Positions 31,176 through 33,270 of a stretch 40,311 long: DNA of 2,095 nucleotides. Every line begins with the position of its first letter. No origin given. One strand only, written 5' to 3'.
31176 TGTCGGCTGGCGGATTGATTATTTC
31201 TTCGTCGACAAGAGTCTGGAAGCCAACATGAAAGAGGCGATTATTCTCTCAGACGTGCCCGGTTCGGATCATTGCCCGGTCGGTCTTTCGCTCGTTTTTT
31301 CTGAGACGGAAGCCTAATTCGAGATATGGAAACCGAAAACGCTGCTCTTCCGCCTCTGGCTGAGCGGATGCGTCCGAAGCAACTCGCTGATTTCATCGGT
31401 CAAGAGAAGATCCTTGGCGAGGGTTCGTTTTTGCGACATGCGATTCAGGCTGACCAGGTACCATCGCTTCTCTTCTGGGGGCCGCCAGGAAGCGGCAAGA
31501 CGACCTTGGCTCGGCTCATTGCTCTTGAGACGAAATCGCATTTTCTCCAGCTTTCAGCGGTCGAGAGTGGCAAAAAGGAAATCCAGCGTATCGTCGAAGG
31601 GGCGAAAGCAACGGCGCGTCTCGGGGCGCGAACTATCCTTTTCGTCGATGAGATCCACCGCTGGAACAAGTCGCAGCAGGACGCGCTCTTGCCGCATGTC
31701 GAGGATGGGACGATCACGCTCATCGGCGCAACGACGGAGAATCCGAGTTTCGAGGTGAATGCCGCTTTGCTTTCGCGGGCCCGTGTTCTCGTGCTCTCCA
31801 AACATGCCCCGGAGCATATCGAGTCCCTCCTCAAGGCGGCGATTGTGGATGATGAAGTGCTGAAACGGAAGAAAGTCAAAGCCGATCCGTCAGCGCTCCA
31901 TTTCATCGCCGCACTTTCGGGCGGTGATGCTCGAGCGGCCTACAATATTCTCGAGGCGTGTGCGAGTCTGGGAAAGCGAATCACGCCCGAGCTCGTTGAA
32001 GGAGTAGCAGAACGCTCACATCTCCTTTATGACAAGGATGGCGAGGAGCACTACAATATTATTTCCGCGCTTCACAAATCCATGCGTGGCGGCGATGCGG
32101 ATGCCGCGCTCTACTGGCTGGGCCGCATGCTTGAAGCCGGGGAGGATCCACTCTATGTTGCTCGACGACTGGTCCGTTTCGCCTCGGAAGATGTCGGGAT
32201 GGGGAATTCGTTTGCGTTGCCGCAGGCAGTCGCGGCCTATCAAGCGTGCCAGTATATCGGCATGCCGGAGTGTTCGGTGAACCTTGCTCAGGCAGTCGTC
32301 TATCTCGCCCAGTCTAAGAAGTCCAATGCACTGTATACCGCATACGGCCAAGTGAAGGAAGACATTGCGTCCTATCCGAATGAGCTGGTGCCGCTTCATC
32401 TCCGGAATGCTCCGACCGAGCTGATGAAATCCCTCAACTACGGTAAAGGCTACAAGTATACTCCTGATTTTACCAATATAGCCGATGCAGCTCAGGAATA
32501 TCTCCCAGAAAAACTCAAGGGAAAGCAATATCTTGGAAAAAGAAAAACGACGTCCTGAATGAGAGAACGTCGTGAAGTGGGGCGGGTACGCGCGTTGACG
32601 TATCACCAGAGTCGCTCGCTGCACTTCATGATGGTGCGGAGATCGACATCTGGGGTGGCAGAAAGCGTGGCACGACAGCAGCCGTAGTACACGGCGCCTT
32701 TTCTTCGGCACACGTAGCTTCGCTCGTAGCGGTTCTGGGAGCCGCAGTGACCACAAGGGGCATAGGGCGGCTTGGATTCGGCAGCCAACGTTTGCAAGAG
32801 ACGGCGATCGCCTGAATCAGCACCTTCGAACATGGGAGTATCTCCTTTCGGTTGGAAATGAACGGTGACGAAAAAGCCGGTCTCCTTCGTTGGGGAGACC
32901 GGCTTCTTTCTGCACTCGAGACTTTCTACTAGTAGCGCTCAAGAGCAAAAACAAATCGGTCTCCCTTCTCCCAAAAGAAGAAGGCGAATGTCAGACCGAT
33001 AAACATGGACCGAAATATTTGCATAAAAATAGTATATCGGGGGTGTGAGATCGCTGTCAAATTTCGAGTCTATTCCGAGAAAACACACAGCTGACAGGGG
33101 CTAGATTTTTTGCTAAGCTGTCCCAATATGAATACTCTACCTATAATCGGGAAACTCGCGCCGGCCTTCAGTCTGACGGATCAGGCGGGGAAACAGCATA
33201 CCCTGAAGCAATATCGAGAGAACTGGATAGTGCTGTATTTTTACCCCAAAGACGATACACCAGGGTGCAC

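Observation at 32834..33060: Leaderless Phe-rich leader peptide with trp/phe-style attenuator architecture upstream of a small Cys-rich protein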

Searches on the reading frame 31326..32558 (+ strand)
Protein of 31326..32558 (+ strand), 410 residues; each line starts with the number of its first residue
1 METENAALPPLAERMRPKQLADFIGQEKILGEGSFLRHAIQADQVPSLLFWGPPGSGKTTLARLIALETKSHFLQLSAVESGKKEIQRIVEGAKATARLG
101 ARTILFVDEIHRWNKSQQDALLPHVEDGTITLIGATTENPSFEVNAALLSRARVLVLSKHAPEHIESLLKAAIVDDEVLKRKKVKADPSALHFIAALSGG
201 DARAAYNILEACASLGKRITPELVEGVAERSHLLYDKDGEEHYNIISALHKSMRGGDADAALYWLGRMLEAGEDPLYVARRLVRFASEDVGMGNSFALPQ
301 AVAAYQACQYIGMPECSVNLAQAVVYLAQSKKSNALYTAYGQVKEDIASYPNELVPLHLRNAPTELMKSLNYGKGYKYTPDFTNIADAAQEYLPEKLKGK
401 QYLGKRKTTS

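Call 6: search_protein_families(library=pfam, proteins=[window:31326-32558:+], max_evalue=0.1)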
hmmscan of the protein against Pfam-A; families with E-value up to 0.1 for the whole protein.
window:31326-32558:+ (410 aa): 29 families (the best 25 are shown)
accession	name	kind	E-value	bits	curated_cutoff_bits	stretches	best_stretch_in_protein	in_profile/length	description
PF12002.13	MgsA_C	-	3e-57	193.6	27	1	255-403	1-148/167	MgsA AAA+ ATPase C terminal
PF16193.11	AAA_assoc_2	-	7.6e-24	84.2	34.3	1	181-254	2-81/81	AAA C-terminal domain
PF00004.35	AAA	-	2.9e-17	63.8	21.2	1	48-154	1-125/131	ATPase family associated with various cellular activities (AAA)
PF05496.18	RuvB_N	-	3.1e-17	63.2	27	1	15-133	1-116/159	Holliday junction DNA helicase RuvB P-loop domain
PF07728.20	AAA_5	-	5.9e-07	30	22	1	48-173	2-135/139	AAA domain (dynein-related subfamily)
PF01078.27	Mg_chelatase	-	6e-06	26.2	20.3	1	47-65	24-42/207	Magnesium chelatase, subunit ChlI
PF14532.12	Sigma54_activ_2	-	1.6e-05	25.6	25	1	48-127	24-95/138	Sigma-54 interaction domain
PF13191.12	AAA_16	-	2e-05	25.6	32.6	1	39-67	18-46/167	AAA ATPase domain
PF00158.32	Sigma54_activat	-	4.7e-05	23.6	20.2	1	47-139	24-131/168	Sigma-54 interaction domain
PF05673.19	DUF815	-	0.0001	22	23.8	1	38-129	46-135/249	Protein of unknown function (DUF815)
PF20720.3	nSTAND3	-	0.00033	20.8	27.2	1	48-91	20-62/155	Novel STAND NTPase 3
PF07724.20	AAA_2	-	0.00057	20.4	27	1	45-131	3-105/166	AAA domain (Cdc48 subfamily)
PF13173.12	AAA_14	-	0.0006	20.3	27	1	49-141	6-104/129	AAA domain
PF13401.12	AAA_22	-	0.00064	20.5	27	1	47-73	7-36/130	AAA domain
PF13604.12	AAA_30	-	0.0029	17.8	27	0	50-135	23-124/191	AAA domain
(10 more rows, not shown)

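Call 32: find_homologous_proteins(query=window:31326-32558:+, max_evalue=1e-100)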
Query window:31326-32558:+ (410 aa): 7935 proteins with E <= 1e-100 among 8000 candidates; the best 120 are listed.
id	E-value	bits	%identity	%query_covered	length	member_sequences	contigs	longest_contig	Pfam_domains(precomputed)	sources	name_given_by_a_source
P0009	7.4e-245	830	92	98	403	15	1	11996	PF16193.12,PF00004.36,PF05496.19,PF14532.13,PF07728.21,PF12002.14,PF01078.28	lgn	-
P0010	7.3e-236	800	89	98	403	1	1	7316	PF16193.12,PF00004.36,PF05496.19,PF07728.21,PF12002.14,PF01078.28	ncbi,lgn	-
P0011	3.9e-235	798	89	98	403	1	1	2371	PF16193.12,PF00004.36,PF05496.19,PF14532.13,PF07728.21,PF12002.14,PF01078.28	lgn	-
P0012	6.5e-230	781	87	98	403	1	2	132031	PF16193.12,PF00004.36,PF05496.19,PF14532.13,PF07728.21,PF12002.14,PF01078.28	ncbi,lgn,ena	-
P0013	4.7e-226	768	87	98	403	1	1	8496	PF16193.12,PF00004.36,PF05496.19,PF14532.13,PF07728.21,PF12002.14,PF01078.28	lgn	-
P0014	1.2e-223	760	84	98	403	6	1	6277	PF16193.12,PF00004.36,PF05496.19,PF14532.13,PF07728.21,PF12002.14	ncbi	ncbi:MAG: replication-associated recombination protein A [Candidatus Moraniibacteriota bacterium]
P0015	7.9e-223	758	82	99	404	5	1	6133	PF13173.13,PF16193.12,PF00004.36,PF05496.19,PF14532.13,PF07728.21,PF12002.14,PF01078.28,PF13191.13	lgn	-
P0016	1.8e-222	756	85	98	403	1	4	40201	PF00158.33,PF16193.12,PF00004.36,PF05496.19,PF14532.13,PF07728.21,PF12002.14,PF01078.28,PF13191.13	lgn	-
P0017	2.8e-222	756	84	98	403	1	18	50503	PF16193.12,PF00004.36,PF05496.19,PF14532.13,PF07728.21,PF12002.14,PF01078.28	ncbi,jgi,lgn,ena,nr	ncbi:MAG: replication-associated recombination protein A [Candidatus Moraniibacteriota bacterium]|nr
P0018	5.9e-222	755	84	98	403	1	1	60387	PF16193.12,PF00004.36,PF05496.19,PF07728.21,PF12002.14,PF01078.28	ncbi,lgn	ncbi:MAG: replication-associated recombination protein A [Candidatus Moraniibacteriota bacterium]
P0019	2.8e-221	752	84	98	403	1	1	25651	PF16193.12,PF00004.36,PF05496.19,PF14532.13,PF07728.21,PF12002.14,PF01078.28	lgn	-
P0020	7.6e-221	751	85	98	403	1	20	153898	PF00158.33,PF16193.12,PF00004.36,PF05496.19,PF14532.13,PF07728.21,PF12002.14,PF01078.28,PF13191.13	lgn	-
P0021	1.6e-220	750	83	98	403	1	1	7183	PF00158.33,PF16193.12,PF00004.36,PF05673.20,PF05496.19,PF14532.13,PF07728.21,PF12002.14,PF01078.28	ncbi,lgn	ncbi:MAG: replication-associated recombination protein A [Candidatus Moraniibacteriota bacterium]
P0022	9.1e-219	744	83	98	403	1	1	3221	PF00158.33,PF16193.12,PF00004.36,PF05496.19,PF14532.13,PF07728.21,PF12002.14,PF01078.28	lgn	-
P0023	9.6e-218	741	82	98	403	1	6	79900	PF16193.12,PF00004.36,PF05496.19,PF07728.21,PF12002.14,PF01078.28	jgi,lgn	jgi:putative ATPase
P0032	1.5e-203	694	77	97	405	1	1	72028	PF16193.12,PF00004.36,PF05496.19,PF14532.13,PF07728.21,PF12002.14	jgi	jgi:putative ATPase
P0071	1.4e-185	635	71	97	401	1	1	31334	PF13173.13,PF16193.12,PF00004.36,PF05496.19,PF14532.13,PF07728.21,PF12002.14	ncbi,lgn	-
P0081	1.0e-184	632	71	97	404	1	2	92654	PF13173.13,PF16193.12,PF00004.36,PF13401.13,PF05496.19,PF14532.13,PF07728.21,PF12002.14,PF13191.13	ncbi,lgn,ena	-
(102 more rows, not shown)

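Call 33: find_encoding_contigs(protein=P0009, flank=2000, max_places=1)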
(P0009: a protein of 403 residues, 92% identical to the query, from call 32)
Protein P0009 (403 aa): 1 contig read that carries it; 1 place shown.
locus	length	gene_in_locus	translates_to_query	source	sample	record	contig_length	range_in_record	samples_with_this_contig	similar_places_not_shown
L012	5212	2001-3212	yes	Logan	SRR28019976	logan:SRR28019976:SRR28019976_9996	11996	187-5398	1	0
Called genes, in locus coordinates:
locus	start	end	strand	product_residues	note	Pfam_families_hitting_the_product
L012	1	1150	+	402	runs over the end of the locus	PF00919:UPF0004, PF04055:Radical_SAM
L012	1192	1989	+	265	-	PF03372:Exo_endo_phos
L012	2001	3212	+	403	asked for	PF05496:RuvB_N, PF14532:Sigma54_activ_2 (faint), PF00004:AAA, PF01078:Mg_chelatase (faint), PF07728:AAA_5 (weak), PF16193:AAA_assoc_2, PF12002:MgsA_C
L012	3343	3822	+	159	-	PF00578:AhpC-TSA, PF08534:Redoxin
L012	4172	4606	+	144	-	PF02381:MraZ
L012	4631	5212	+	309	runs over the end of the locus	PF01795:Methyltransf_5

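Call 34: find_encoding_contigs(protein=P0012, flank=2000, max_places=1)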
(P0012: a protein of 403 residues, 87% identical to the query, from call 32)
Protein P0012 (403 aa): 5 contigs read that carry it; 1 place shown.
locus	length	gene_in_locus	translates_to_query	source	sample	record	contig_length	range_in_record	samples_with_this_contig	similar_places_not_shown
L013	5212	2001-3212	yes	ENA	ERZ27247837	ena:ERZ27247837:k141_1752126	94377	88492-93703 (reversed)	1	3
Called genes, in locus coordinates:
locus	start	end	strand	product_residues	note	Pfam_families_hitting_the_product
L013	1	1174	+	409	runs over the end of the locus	PF00919:UPF0004, PF04055:Radical_SAM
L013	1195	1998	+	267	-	PF03372:Exo_endo_phos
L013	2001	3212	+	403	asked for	PF05496:RuvB_N, PF14532:Sigma54_activ_2 (faint), PF00004:AAA, PF01078:Mg_chelatase (faint), PF07728:AAA_5 (faint), PF16193:AAA_assoc_2, PF12002:MgsA_C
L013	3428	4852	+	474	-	PF00883:Peptidase_M17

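Call 35: find_encoding_contigs(protein=P0020, flank=2000, max_places=1)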
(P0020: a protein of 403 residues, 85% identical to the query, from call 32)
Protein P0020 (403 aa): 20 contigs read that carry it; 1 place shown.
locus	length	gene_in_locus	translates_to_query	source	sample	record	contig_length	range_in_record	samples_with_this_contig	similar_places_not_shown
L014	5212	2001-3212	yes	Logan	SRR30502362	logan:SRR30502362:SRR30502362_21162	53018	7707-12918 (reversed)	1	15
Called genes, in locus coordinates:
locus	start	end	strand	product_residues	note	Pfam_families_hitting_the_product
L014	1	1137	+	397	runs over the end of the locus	PF00919:UPF0004, PF04055:Radical_SAM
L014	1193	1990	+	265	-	PF03372:Exo_endo_phos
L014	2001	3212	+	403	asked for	PF00158:Sigma54_activat (faint), PF05496:RuvB_N, PF13191:AAA_16 (faint), PF14532:Sigma54_activ_2 (weak), PF00004:AAA, PF07728:AAA_5, PF16193:AAA_assoc_2, PF12002:MgsA_C, +1 more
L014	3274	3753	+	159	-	PF00578:AhpC-TSA, PF08534:Redoxin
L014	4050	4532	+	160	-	PF02381:MraZ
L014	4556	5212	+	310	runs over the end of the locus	PF01795:Methyltransf_5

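Call 36: find_encoding_contigs(protein=P0017, flank=2000, max_places=1)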
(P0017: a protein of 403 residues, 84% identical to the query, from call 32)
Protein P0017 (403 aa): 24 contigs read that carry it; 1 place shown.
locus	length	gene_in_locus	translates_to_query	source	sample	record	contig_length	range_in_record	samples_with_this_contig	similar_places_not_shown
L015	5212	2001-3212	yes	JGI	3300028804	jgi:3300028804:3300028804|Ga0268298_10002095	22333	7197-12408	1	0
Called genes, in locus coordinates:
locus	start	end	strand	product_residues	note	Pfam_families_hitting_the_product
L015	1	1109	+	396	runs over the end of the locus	PF00919:UPF0004, PF04055:Radical_SAM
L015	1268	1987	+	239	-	PF03372:Exo_endo_phos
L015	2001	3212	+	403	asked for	PF05496:RuvB_N, PF14532:Sigma54_activ_2 (faint), PF00004:AAA, PF01078:Mg_chelatase (faint), PF07728:AAA_5 (weak), PF16193:AAA_assoc_2, PF12002:MgsA_C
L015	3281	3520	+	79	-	-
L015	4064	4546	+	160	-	PF02381:MraZ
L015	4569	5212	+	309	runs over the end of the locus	PF01795:Methyltransf_5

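Call 39: find_encoding_contigs(protein=P0071, flank=2000, max_places=1)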
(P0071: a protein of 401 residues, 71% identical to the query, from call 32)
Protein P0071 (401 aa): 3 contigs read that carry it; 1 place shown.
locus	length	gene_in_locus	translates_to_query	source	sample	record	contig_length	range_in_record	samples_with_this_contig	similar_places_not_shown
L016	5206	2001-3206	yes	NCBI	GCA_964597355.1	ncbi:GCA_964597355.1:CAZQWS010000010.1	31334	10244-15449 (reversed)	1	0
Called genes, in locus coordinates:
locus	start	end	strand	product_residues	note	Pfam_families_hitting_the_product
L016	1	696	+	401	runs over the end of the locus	PF00919:UPF0004, PF04055:Radical_SAM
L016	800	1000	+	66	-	-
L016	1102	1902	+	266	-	PF03372:Exo_endo_phos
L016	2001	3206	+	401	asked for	PF05496:RuvB_N, PF14532:Sigma54_activ_2 (faint), PF00004:AAA, PF07728:AAA_5 (weak), PF13173:AAA_14 (weak), PF16193:AAA_assoc_2, PF12002:MgsA_C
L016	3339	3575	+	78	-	-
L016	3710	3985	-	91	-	-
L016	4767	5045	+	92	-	PF00578:AhpC-TSA, PF08534:Redoxin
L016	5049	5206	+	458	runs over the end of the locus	PF00883:Peptidase_M17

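Call 40: find_encoding_contigs(protein=P0081, flank=2000, max_places=1)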
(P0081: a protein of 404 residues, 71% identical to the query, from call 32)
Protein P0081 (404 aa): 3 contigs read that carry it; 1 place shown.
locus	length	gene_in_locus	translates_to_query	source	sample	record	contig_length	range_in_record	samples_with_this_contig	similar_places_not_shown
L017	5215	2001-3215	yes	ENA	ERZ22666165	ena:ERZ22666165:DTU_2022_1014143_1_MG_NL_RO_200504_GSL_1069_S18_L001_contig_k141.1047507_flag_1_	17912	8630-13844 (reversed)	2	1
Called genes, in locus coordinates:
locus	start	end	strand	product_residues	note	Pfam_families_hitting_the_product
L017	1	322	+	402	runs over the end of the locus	PF00919:UPF0004, PF04055:Radical_SAM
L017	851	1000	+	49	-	-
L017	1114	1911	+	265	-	PF03372:Exo_endo_phos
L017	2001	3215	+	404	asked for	PF05496:RuvB_N, PF13191:AAA_16 (faint), PF14532:Sigma54_activ_2 (weak), PF00004:AAA, PF07728:AAA_5 (weak), PF13173:AAA_14 (weak), PF16193:AAA_assoc_2, PF12002:MgsA_C, +1 more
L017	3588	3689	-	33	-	-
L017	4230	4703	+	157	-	PF00578:AhpC-TSA, PF08534:Redoxin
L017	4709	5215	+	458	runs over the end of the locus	PF02789:Peptidase_M17_N (weak), PF00883:Peptidase_M17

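Call 41: find_encoding_contigs(protein=P0032, flank=2000, max_places=1)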
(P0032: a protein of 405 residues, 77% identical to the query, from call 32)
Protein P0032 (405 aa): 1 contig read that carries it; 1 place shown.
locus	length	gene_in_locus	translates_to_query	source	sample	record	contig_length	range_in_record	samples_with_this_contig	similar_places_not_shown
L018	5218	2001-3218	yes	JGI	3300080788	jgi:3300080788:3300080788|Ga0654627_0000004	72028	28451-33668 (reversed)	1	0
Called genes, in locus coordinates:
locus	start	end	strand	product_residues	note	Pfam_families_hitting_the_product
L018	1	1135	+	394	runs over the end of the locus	PF00919:UPF0004, PF04055:Radical_SAM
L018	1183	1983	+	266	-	PF03372:Exo_endo_phos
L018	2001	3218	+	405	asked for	PF05496:RuvB_N, PF14532:Sigma54_activ_2 (faint), PF00004:AAA, PF07728:AAA_5, PF16193:AAA_assoc_2, PF12002:MgsA_C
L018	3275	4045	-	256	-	-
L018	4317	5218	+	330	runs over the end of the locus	PF04389:Peptidase_M28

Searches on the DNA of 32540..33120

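Call 45: search_rna_families(source=window, start=32540, end=33120, threshold=evalue, max_evalue=10)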
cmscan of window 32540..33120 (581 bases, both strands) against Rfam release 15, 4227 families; matches with E-value up to 10: 3.
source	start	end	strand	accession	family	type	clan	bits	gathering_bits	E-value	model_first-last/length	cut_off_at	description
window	32868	32912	-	RF03483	MIR319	Gene; miRNA;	-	16.8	54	1.3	1-92/92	no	MIR319 microRNA precursor family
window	32871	32908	+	RF03366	mir-3122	Gene; miRNA;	-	16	92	5.9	18-56/73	no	mir-3122 microRNA precursor family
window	32669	32763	-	RF02228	sX9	Gene; sRNA;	-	13.4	44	8.2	1-76/76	no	Xanthomonas sRNA sX9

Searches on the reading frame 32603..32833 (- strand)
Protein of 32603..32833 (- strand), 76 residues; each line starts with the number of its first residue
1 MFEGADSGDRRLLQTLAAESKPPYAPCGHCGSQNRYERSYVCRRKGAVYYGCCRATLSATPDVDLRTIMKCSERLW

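Call 6: search_protein_families(library=pfam, proteins=[window:32603-32833:-], max_evalue=0.1)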
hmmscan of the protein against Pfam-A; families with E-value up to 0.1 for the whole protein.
window:32603-32833:- (76 aa): 0 families

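Call 8: find_homologous_proteins(query=window:32603-32833:-, max_evalue=0.01)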
Query window:32603-32833:- (76 aa): 4 proteins with E <= 0.01 among 4 candidates.
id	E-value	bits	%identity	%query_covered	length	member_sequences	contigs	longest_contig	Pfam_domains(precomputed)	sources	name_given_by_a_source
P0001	1.4e-38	148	84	100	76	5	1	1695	-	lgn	-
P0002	6.5e-37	143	82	100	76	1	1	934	-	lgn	-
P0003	8.4e-37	142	83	100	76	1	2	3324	-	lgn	-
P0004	8.8e-29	117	74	89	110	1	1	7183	-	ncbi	ncbi:MAG: hypothetical protein WAT81_04600 [Candidatus Moraniibacteriota bacterium]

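Call 9: find_encoding_contigs(protein=P0004, flank=3000)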
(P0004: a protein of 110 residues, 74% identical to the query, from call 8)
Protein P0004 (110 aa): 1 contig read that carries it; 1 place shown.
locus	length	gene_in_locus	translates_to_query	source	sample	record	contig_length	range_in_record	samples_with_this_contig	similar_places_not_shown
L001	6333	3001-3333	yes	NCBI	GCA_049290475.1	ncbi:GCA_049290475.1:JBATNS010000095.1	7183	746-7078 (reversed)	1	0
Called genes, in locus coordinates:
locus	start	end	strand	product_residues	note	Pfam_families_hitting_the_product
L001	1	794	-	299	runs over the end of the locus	PF01795:Methyltransf_5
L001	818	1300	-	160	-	PF02381:MraZ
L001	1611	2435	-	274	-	-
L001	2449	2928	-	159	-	PF00578:AhpC-TSA, PF08534:Redoxin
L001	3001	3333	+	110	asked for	-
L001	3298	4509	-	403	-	PF05673:DUF815 (faint), PF00158:Sigma54_activat (faint), PF05496:RuvB_N, PF14532:Sigma54_activ_2 (weak), PF00004:AAA, PF07728:AAA_5, PF16193:AAA_assoc_2, PF12002:MgsA_C, +1 more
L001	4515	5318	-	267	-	PF03372:Exo_endo_phos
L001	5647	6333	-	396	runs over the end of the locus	PF00919:UPF0004, PF04055:Radical_SAM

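Call 10: find_encoding_contigs(protein=P0003, flank=3000)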
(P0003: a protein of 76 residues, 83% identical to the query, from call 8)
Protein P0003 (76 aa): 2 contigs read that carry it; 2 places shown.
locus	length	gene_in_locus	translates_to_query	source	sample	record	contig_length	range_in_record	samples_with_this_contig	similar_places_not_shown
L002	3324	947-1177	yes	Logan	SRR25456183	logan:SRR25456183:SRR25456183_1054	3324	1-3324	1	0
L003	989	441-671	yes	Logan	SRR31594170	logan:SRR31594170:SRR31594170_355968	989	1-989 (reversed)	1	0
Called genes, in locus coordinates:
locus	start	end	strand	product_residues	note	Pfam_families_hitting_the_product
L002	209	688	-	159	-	PF00578:AhpC-TSA, PF08534:Redoxin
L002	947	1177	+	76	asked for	-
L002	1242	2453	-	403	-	PF05496:RuvB_N, PF01078:Mg_chelatase (faint), PF00004:AAA, PF07728:AAA_5 (faint), PF16193:AAA_assoc_2, PF12002:MgsA_C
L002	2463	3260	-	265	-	PF03372:Exo_endo_phos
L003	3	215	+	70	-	?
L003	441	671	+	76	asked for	-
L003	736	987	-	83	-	?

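Call 11: find_encoding_contigs(protein=P0001, flank=3000)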
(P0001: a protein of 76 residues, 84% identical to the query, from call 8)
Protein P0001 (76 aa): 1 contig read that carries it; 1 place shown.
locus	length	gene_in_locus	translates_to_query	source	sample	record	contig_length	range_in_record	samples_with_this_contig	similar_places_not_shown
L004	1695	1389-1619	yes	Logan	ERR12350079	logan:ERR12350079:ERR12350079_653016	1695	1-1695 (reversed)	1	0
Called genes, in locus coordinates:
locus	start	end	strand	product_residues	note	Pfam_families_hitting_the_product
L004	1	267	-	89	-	?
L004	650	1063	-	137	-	PF00578:AhpC-TSA, PF08534:Redoxin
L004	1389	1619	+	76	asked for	-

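Call 12: find_encoding_contigs(protein=P0002, flank=3000)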
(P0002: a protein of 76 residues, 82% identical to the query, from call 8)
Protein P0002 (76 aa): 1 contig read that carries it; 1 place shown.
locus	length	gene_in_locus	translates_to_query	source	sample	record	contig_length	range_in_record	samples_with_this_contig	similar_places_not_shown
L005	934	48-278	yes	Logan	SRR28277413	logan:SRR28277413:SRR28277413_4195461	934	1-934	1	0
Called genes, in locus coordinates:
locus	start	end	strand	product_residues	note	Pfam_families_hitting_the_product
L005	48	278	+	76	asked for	-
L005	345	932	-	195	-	?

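Call 16: find_related_loci(query=A2, collection=genome_contigs, flank=3000)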
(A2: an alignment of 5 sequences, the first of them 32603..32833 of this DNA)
Query A2 (76 aa) in genome_contigs; peptide patterns used: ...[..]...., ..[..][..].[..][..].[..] (x = any residue, [..] = any of these).
28 stretches matched a pattern; 2 encode a relative of the query (tblastn E <= 1e-3); 2 distinct loci.
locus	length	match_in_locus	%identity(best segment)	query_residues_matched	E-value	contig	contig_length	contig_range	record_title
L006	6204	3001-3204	74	1-68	6e-35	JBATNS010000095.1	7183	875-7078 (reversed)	MAG: Candidatus Moraniibacteriota bacterium isolate MFD10518_ilm_asm_bin9 k127_290304, whole genome shotgun sequence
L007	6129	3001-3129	38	2-50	5e-5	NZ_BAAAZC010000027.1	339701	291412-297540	Mucilaginibacter dorajii strain JCM 16601 sequence27, whole genome shotgun sequence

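Call 23: search_protein_representatives(alignment_id=A2)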
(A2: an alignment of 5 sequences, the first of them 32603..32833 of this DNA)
Query: 5 sequences, 76 profile positions. Proteins with E-value up to 0.001 (for the whole library): 4; up to 1e-10: 2; up to 1e-30: 1. The best 4 are listed.
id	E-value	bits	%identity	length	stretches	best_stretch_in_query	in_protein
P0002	6.5e-47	173.7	-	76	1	1-76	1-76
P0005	2.6e-14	69.2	-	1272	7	9-33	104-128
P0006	9.8e-07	45.0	-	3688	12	32-68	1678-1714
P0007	1.0e-04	38.5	-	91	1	1-70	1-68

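Call 51: predict_structure(alignment_id=A2)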
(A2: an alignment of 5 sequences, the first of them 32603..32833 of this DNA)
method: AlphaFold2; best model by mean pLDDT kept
length: 76 residues; sequences in the alignment: 5
mean_pLDDT: 52.3   pTM: 0.30
mean pLDDT of the five models: 52.3, 50.6, 48.1, 45.0, 44.0
residues with pLDDT >= 90: 0; 70-90: 0; 50-70: 51; < 50: 25
segments of 3 or more residues with pLDDT < 50: 1-6, 8-10, 19-21, 34-37, 70-76
pLDDT, mean of each block of 10 residues (from residue 1): 42 53 53 52 59 61 52 41
secondary structure, 60 per line:
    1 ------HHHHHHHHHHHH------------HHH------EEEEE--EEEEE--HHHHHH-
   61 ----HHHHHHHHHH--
elements in order: H7-18 E40-44 E47-51 H54-59 H65-74

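Call 64: search_protein_families(library=ncbifam, proteins=[window:32603-32833:-], max_evalue=1)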
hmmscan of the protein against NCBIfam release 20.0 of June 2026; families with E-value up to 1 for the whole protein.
window:32603-32833:- (76 aa): 0 families

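Call 65: search_protein_families(library=padloc, proteins=[window:32603-32833:-], max_evalue=1)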
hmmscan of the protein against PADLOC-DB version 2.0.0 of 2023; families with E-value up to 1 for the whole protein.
window:32603-32833:- (76 aa): 0 families

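Call 76: search_protein_families(library=pfam, proteins=[P0005, P0007], max_evalue=0.01)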
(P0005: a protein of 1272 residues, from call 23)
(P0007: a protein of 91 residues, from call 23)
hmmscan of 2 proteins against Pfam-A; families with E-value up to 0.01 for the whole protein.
P0005 (1272 aa): 4 families
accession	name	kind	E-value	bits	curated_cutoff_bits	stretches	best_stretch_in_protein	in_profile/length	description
PF23726.1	Beta-prop_RSE1_2nd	-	3.5e-30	105.8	30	0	202-280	158-232/327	RSE1/DDB1/CPSF1 second beta-propeller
PF22684.2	LFE_1968-like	-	6.4e-10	39.9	27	0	94-115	100-121/123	LFE_1968-like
PF21079.2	GDH_HM2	-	4.9e-09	36.5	21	0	96-106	31-41/45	Glutamate dehydrogenase, helical motif 2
PF05426.18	Alginate_lyase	-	1.7e-05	24.9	22.2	0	178-216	76-114/275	Alginate lyase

P0007 (91 aa): 1 family
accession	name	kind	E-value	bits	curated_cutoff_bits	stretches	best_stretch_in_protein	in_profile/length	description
PF11897.13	DUF3417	-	0.0077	17.1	25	0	37-69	16-48/109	Protein of unknown function (DUF3417)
